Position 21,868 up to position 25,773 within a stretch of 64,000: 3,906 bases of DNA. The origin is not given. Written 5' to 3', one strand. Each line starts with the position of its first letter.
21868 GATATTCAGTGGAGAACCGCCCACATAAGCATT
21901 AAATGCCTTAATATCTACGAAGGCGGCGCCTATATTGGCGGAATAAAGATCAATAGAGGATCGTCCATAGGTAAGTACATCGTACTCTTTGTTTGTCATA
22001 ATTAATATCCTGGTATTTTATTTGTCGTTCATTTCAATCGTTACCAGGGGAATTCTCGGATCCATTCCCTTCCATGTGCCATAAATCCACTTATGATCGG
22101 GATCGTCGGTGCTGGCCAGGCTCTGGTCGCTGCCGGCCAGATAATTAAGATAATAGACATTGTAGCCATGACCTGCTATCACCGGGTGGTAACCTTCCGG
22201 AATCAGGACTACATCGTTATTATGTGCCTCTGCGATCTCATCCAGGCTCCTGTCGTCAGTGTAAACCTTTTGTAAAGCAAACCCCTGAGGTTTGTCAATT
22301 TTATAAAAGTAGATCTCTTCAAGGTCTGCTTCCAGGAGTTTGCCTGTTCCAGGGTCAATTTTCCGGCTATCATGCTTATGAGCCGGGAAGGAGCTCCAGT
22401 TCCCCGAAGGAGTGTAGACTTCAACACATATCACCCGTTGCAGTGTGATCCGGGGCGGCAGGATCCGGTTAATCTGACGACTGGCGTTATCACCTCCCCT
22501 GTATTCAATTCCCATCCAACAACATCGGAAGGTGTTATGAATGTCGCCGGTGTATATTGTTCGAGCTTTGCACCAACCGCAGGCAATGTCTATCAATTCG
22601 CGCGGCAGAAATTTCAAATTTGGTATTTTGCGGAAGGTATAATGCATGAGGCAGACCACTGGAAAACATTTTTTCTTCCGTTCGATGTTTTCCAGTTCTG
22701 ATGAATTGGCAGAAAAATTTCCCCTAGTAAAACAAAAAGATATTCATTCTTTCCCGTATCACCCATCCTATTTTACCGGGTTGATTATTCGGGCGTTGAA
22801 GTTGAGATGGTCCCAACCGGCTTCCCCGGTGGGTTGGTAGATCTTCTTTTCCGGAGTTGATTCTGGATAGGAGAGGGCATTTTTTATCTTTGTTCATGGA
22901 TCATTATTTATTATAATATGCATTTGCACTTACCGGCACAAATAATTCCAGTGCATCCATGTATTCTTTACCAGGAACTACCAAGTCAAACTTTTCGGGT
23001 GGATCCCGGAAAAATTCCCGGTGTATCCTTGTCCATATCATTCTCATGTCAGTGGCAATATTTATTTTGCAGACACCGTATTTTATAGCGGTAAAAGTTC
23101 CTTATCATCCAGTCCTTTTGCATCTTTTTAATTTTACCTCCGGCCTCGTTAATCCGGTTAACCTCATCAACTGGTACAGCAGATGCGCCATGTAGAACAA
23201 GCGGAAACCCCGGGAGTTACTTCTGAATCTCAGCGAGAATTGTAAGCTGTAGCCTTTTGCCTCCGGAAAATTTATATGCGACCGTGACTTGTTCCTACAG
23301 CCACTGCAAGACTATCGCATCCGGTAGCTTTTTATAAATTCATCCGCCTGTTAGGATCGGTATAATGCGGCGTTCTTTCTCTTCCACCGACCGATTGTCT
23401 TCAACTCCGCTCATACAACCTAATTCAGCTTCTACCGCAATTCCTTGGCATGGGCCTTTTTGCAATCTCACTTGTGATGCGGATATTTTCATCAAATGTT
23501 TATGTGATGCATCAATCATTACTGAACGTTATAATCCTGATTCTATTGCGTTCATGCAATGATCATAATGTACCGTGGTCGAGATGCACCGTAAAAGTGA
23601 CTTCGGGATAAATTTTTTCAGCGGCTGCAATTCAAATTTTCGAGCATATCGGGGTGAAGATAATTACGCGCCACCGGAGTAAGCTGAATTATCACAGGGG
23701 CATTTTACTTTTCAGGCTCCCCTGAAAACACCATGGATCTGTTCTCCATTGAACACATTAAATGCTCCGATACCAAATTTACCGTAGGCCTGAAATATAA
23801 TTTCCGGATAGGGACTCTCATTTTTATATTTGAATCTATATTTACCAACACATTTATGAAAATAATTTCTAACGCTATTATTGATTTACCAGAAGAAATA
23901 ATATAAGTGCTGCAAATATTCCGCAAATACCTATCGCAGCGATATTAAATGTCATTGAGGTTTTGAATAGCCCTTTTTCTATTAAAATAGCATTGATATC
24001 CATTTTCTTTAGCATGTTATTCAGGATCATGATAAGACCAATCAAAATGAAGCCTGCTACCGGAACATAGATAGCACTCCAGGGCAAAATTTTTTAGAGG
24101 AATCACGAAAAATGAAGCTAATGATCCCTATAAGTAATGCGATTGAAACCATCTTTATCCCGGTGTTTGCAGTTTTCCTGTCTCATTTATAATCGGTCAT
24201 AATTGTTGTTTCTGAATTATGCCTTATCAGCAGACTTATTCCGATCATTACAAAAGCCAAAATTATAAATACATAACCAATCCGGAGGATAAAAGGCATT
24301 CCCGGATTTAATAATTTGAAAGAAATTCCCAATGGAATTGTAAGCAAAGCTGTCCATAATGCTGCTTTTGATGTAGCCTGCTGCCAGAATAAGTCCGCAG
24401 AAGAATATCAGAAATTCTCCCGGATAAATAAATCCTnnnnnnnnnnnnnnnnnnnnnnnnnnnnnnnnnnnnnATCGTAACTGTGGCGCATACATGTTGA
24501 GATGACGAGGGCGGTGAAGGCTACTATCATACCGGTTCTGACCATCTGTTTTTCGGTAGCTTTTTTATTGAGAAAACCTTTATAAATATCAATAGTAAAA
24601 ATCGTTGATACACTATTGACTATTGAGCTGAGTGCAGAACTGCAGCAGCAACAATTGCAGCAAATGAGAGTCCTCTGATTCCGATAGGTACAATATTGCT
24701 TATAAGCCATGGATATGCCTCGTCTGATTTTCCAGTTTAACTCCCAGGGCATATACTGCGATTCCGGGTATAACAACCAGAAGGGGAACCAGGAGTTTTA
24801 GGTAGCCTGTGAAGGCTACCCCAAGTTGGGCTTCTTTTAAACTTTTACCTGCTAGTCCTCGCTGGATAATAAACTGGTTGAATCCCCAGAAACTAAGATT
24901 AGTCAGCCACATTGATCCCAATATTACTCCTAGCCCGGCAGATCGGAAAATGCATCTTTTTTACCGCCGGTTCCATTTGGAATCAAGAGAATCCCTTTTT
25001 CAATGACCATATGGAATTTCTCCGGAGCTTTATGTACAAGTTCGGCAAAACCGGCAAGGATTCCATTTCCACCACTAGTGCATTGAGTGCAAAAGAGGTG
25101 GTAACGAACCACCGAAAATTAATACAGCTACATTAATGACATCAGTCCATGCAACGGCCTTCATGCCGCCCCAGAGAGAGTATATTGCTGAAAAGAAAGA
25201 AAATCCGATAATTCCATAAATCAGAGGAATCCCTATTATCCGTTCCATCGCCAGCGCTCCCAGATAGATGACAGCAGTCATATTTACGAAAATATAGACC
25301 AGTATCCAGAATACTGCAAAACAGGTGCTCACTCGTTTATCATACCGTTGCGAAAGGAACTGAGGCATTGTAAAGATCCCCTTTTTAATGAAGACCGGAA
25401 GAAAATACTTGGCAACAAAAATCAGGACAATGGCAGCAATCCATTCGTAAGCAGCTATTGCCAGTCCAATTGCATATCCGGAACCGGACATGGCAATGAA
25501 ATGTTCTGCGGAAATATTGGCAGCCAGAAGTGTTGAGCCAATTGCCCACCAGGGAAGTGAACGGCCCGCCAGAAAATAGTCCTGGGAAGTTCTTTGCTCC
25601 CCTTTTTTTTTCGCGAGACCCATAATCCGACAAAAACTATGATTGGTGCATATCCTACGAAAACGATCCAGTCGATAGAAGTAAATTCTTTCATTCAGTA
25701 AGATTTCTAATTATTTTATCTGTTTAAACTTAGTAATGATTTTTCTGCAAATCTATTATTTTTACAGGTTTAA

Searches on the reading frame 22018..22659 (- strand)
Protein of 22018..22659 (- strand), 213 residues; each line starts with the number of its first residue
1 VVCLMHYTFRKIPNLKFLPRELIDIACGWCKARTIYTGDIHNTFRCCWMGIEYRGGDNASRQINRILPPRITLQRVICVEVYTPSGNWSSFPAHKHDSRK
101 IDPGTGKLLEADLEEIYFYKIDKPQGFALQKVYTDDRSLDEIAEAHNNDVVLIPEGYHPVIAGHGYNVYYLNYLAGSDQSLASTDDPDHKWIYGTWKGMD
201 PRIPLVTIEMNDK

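Call 76: search_protein_families(library=pfam, proteins=[window:22018-22659:-], max_evalue=0.00001)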
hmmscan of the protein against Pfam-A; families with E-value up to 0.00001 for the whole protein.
window:22018-22659:- (213 aa): 1 family
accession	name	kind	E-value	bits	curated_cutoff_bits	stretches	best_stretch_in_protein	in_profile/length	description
PF04962.18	KduI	-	3.6e-51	174.5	23.9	1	50-192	125-262/262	KduI/IolB family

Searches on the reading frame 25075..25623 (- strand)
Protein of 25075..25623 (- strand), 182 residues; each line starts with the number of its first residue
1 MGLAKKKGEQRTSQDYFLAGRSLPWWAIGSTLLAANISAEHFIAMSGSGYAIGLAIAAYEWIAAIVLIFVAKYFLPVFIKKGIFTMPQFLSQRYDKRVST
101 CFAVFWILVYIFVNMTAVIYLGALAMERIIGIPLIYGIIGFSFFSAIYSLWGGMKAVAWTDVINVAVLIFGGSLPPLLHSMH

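Call 76: search_protein_families(library=pfam, proteins=[window:25075-25623:-], max_evalue=0.00001)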
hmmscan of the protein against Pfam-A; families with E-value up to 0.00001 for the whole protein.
window:25075-25623:- (182 aa): 1 family
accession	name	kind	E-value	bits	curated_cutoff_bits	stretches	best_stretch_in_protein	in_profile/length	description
PF00474.23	SSF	-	1.3e-36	126.8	22.8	1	16-174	1-160/406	Sodium:solute symporter family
